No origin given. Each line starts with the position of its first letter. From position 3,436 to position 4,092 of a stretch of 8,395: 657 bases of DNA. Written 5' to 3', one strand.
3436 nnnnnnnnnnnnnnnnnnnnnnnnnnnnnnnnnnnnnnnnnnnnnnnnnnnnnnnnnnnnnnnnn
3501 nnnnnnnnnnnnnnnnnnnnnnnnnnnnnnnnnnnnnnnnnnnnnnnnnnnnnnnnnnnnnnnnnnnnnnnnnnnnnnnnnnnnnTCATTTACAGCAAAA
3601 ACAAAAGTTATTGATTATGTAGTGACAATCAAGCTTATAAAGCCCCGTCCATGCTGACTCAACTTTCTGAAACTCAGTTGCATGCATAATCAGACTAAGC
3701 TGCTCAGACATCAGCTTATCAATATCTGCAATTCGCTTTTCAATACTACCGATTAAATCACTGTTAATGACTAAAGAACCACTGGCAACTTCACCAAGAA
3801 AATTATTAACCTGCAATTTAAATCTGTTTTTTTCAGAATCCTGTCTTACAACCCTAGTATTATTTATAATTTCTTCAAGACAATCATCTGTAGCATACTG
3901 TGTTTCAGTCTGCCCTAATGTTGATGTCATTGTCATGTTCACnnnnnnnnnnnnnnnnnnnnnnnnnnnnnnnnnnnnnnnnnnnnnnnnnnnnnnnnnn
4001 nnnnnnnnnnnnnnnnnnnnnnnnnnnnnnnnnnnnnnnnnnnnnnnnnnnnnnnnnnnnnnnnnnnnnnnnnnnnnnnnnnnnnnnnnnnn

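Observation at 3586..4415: Orphaned T6SS sheath genes: intact tssB, tssC cut after about 100 codons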

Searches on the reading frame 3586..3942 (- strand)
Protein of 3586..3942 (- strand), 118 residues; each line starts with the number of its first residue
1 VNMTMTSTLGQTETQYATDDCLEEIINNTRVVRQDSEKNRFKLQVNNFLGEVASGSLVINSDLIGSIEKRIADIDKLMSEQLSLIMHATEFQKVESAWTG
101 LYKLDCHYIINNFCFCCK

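Call 3: search_protein_families(proteins=[window:3586-3942:-], library=ncbifam)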
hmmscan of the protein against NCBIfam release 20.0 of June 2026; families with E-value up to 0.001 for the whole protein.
window:3586-3942:- (118 aa): 1 family
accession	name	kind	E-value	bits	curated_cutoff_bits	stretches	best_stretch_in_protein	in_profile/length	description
TIGR03355.1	VI_chp_2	equivalog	2.3e-19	69.6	271.5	1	20-104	3-87/473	type VI secretion system contractile sheath large subunit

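Call 20: list_cluster_members(proteins=[window:3586-3942:-, window:3586-3936:-, window:3939-4415:-, window:1593-3326:-, window:297-1538:-, window:297-1526:-, window:4933-5199:-])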
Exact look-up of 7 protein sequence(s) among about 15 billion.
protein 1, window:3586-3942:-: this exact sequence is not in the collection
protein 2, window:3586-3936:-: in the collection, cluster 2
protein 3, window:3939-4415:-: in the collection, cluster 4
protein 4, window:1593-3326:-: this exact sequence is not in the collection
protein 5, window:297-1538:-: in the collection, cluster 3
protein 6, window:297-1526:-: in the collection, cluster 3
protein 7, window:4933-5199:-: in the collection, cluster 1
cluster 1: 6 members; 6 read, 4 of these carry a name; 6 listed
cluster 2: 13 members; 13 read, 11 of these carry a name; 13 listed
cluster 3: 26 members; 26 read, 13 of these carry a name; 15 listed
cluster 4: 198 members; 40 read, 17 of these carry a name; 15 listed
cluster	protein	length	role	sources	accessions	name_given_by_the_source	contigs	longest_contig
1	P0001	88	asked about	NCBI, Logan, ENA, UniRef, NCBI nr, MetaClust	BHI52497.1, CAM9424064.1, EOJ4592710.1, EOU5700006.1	TPA: hypothetical protein ACHGZV_003784 [Escherichia coli] | Lipoprotein n=1 Tax=Escherichia coli TaxID=562 RepID=A0A377HI20_ECOLX | hypothetical protein [Escherichia coli]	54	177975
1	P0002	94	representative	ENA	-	-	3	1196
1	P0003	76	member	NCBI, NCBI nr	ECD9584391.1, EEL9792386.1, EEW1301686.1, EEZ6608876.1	TPA: hypothetical protein MY146_004749 [Escherichia coli] | hypothetical protein [Salmonella enterica]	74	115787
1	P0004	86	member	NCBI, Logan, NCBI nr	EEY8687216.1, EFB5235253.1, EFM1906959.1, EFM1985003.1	hypothetical protein [Escherichia coli]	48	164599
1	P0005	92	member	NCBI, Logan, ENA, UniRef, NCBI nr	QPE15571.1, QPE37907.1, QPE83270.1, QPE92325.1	hypothetical protein IMQ20_24170 (plasmid) [Escherichia coli] | hypothetical protein n=2 Tax=Escherichia coli TaxID=562 RepID=UPI0018A017CE | hypothetical protein [Escherichia coli]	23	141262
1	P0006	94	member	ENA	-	-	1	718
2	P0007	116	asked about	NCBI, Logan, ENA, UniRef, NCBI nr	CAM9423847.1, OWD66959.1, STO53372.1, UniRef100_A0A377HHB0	putative type VI secretion protein [Escherichia coli] | Putative type VI secretion protein n=1 Tax=Escherichia coli TaxID=562 ... | hypothetical protein A8C70_05955 [Escherichia coli]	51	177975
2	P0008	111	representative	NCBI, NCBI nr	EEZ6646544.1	type VI secretion system contractile sheath large subunit, partial [Escherichia coli] | type VI secretion system contractile sheath large subunit [Escherichia coli]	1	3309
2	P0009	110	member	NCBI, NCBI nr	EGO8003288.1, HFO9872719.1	TPA: type VI secretion system contractile sheath large subunit, partial [Escherichia coli] | type VI secretion system contractile sheath large subunit [Escherichia coli]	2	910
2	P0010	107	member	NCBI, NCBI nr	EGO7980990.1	type VI secretion system contractile sheath large subunit, partial [Escherichia coli] | type VI secretion system contractile sheath large subunit [Escherichia coli]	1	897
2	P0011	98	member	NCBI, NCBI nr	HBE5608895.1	TPA: type VI secretion system contractile sheath large subunit, partial [Escherichia coli] | type VI secretion system contractile sheath large subunit [Escherichia coli]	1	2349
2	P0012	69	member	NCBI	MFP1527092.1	hypothetical protein ACLB1R_01715 [Escherichia coli]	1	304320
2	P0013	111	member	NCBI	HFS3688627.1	TPA: type VI secretion system contractile sheath large subunit, partial [Escherichia coli]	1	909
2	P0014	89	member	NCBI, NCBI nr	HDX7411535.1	TPA: type VI secretion system contractile sheath large subunit, partial [Escherichia coli] | type VI secretion system contractile sheath large subunit [Escherichia coli]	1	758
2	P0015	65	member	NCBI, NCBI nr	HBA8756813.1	TPA: type VI secretion system contractile sheath large subunit, partial [Escherichia coli] | type VI secretion system contractile sheath large subunit [Escherichia coli]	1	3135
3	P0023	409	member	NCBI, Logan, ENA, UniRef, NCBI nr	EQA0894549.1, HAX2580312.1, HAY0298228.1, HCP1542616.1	filamentous hemagglutinin N-terminal domain-containing protein [Escherichia coli] | two-partner secretion domain-containing protein n=1 Tax=Escherichia coli TaxID=562 ...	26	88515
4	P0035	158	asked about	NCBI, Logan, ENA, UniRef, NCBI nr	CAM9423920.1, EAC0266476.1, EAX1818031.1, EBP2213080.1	TPA: type VI secretion system contractile sheath small subunit [Salmonella enterica ... | Type VI secretion system contractile sheath small subunit n=4 Tax=Enterobacteriaceae ... | type VI secretion system contractile sheath small subunit [Escherichia coli]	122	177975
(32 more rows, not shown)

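Call 21: find_encoding_contigs(protein=P0007, flank=10000, max_places=8)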
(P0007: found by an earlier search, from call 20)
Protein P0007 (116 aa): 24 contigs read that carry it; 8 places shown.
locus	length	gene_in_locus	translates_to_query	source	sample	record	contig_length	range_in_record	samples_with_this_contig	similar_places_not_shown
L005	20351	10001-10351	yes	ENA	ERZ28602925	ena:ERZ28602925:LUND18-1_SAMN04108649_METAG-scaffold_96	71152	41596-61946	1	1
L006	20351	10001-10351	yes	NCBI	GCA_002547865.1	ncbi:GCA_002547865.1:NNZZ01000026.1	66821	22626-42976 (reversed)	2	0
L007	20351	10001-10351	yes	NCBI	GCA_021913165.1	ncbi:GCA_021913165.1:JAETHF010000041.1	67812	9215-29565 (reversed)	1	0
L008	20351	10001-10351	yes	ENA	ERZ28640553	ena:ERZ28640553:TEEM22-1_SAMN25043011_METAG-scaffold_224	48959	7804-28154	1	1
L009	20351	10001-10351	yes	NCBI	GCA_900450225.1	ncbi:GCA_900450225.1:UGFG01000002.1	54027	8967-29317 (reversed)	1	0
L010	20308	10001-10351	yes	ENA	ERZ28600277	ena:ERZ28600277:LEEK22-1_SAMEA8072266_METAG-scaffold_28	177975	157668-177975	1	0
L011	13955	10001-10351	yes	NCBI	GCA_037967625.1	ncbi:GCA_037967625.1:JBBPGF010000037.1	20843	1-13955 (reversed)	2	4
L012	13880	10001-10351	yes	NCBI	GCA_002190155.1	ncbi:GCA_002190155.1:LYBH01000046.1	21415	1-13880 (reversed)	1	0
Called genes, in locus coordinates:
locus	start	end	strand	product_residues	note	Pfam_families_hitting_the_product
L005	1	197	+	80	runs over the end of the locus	-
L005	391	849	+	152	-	PF00565:SNase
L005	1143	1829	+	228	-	PF10881:DUF2726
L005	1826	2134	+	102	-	-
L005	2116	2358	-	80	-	-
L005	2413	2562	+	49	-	PF01848:HOK_GEF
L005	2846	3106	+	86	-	PF10723:RepB-RCR_reg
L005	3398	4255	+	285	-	PF02387:IncFII_repA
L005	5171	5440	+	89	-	-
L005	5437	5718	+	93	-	PF05016:ParE_toxin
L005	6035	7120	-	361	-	PF14319:Zn_Tnp_IS91, PF04986:Y2_Tnp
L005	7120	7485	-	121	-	-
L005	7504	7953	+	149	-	PF00239:Resolvase, PF02796:HTH_7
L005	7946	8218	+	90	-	-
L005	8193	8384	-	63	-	-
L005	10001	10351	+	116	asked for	PF05943:VipB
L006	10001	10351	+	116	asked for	PF05943:VipB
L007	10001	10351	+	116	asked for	PF05943:VipB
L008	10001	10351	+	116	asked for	PF05943:VipB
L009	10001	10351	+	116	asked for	PF05943:VipB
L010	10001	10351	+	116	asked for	PF05943:VipB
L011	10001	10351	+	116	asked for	PF05943:VipB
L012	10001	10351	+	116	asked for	PF05943:VipB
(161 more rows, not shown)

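Call 47: search_solved_structures(query=window:3586-3936:-, max_evalue=0.01, show_alignments=2)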
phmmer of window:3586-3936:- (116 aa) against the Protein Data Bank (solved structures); distinct sequences matched with E-value up to 0.01: 7.
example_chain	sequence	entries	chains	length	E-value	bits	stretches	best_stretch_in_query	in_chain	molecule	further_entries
9n4v_A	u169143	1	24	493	5.3e-10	43.1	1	8-102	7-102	DUF877 family protein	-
5n8n_B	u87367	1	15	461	1.2e-07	35.5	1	54-110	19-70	EvpB family type VI secretion protein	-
5urw_1B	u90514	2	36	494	1.9e-06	31.6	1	16-99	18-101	TssC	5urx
5mxn_A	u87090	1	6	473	0.00015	25.5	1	20-100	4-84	Type VI secretion protein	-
5ojq_A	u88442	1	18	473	0.00037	24.3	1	36-100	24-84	Type VI secretion protein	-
5myu_A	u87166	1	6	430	0.0037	21.1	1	65-100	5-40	Type VI secretion system protein ImpC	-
3j9g_B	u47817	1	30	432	0.0037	21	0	65-100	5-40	VipB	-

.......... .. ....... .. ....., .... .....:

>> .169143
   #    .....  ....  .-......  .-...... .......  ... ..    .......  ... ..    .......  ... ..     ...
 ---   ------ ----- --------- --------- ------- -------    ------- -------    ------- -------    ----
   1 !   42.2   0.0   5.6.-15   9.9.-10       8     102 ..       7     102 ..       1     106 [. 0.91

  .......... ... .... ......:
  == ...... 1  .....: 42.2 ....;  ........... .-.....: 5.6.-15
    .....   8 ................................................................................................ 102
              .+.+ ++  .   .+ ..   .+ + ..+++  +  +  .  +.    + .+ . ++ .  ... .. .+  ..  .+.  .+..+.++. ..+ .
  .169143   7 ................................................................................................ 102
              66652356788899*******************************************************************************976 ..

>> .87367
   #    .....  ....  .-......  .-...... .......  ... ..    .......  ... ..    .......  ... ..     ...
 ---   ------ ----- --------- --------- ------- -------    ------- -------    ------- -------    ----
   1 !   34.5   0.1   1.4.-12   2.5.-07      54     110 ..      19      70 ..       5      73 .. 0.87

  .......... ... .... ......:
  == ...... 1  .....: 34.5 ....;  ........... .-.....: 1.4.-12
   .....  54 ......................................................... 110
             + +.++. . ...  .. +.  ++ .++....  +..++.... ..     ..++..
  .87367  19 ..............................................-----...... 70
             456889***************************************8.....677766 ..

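Call 49: find_encoding_contigs(protein=P0003, flank=6000, max_places=6)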
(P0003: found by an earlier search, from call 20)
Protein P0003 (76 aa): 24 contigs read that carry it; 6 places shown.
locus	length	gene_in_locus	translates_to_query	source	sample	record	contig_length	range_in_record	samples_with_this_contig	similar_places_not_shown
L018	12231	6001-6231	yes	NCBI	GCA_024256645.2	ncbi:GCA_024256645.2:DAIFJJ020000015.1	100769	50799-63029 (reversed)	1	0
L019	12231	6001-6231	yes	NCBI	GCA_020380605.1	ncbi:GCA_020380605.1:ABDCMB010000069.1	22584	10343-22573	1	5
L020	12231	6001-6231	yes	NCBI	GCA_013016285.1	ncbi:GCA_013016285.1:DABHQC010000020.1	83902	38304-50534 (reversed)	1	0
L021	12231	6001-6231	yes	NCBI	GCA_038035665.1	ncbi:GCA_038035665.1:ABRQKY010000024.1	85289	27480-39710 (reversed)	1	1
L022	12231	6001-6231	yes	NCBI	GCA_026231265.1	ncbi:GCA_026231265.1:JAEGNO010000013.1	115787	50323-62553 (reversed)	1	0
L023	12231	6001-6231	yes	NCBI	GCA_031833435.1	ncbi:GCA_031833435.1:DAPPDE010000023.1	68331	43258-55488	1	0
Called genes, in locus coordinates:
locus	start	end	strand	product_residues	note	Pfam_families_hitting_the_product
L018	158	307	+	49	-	PF01848:HOK_GEF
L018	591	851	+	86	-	PF10723:RepB-RCR_reg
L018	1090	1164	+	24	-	PF08048:RepA1_leader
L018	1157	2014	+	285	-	PF02387:IncFII_repA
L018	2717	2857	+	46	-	-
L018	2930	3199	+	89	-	-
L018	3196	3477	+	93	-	PF05016:ParE_toxin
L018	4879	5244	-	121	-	-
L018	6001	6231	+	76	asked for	-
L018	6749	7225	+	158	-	PF05591:T6SS_VipA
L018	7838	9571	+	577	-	PF08479:POTRA_2, PF03865:ShlB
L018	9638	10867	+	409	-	PF05860:TPS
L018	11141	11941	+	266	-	PF01527:HTH_Tnp_1, PF00665:rve, PF13683:rve_3, PF13333:rve_2 (weak)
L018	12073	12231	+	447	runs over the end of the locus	PF13449:Phytase-like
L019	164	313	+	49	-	PF01848:HOK_GEF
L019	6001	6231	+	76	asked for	-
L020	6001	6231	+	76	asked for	-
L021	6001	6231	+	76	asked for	-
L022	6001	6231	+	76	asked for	-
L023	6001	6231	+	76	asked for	-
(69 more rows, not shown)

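Call 63: find_encoding_contigs(protein=P0035, flank=7000, max_places=10)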
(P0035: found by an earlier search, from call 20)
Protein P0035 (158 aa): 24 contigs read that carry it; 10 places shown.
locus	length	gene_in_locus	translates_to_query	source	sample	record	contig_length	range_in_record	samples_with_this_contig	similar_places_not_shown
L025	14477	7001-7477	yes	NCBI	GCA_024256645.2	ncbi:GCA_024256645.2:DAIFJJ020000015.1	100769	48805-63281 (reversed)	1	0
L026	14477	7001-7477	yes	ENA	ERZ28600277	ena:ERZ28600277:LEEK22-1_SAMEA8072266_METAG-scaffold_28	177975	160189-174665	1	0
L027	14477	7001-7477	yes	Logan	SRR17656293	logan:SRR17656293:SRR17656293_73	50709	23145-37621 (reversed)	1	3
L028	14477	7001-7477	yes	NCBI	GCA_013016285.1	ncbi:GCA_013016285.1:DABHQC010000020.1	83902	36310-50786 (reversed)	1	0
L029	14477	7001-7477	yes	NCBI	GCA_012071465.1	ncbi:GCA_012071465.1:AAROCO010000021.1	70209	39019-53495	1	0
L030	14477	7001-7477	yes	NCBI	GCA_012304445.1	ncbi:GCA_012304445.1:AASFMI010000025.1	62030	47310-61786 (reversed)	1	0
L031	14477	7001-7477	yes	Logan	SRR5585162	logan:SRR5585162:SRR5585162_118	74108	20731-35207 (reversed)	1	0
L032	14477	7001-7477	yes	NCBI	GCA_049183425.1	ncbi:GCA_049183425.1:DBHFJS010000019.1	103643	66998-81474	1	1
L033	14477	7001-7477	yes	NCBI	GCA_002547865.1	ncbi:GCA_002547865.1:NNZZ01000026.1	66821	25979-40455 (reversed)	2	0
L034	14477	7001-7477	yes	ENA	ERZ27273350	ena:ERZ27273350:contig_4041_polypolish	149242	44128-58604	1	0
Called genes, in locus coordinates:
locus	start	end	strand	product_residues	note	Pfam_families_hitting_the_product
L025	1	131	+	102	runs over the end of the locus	-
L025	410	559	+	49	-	PF01848:HOK_GEF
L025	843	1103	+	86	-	PF10723:RepB-RCR_reg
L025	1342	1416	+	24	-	PF08048:RepA1_leader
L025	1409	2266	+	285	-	PF02387:IncFII_repA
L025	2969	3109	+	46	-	-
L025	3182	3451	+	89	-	-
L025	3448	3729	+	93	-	PF05016:ParE_toxin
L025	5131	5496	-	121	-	-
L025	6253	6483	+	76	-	-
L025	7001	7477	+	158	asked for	PF05591:T6SS_VipA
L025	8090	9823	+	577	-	PF08479:POTRA_2, PF03865:ShlB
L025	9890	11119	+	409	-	PF05860:TPS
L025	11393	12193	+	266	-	PF01527:HTH_Tnp_1, PF00665:rve, PF13683:rve_3, PF13333:rve_2 (weak)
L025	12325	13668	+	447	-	PF13449:Phytase-like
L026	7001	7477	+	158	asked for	PF05591:T6SS_VipA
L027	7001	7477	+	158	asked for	PF05591:T6SS_VipA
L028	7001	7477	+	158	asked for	PF05591:T6SS_VipA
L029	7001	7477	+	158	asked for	PF05591:T6SS_VipA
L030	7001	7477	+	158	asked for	PF05591:T6SS_VipA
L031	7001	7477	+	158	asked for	PF05591:T6SS_VipA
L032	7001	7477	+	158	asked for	PF05591:T6SS_VipA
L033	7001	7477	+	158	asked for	PF05591:T6SS_VipA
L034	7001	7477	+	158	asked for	PF05591:T6SS_VipA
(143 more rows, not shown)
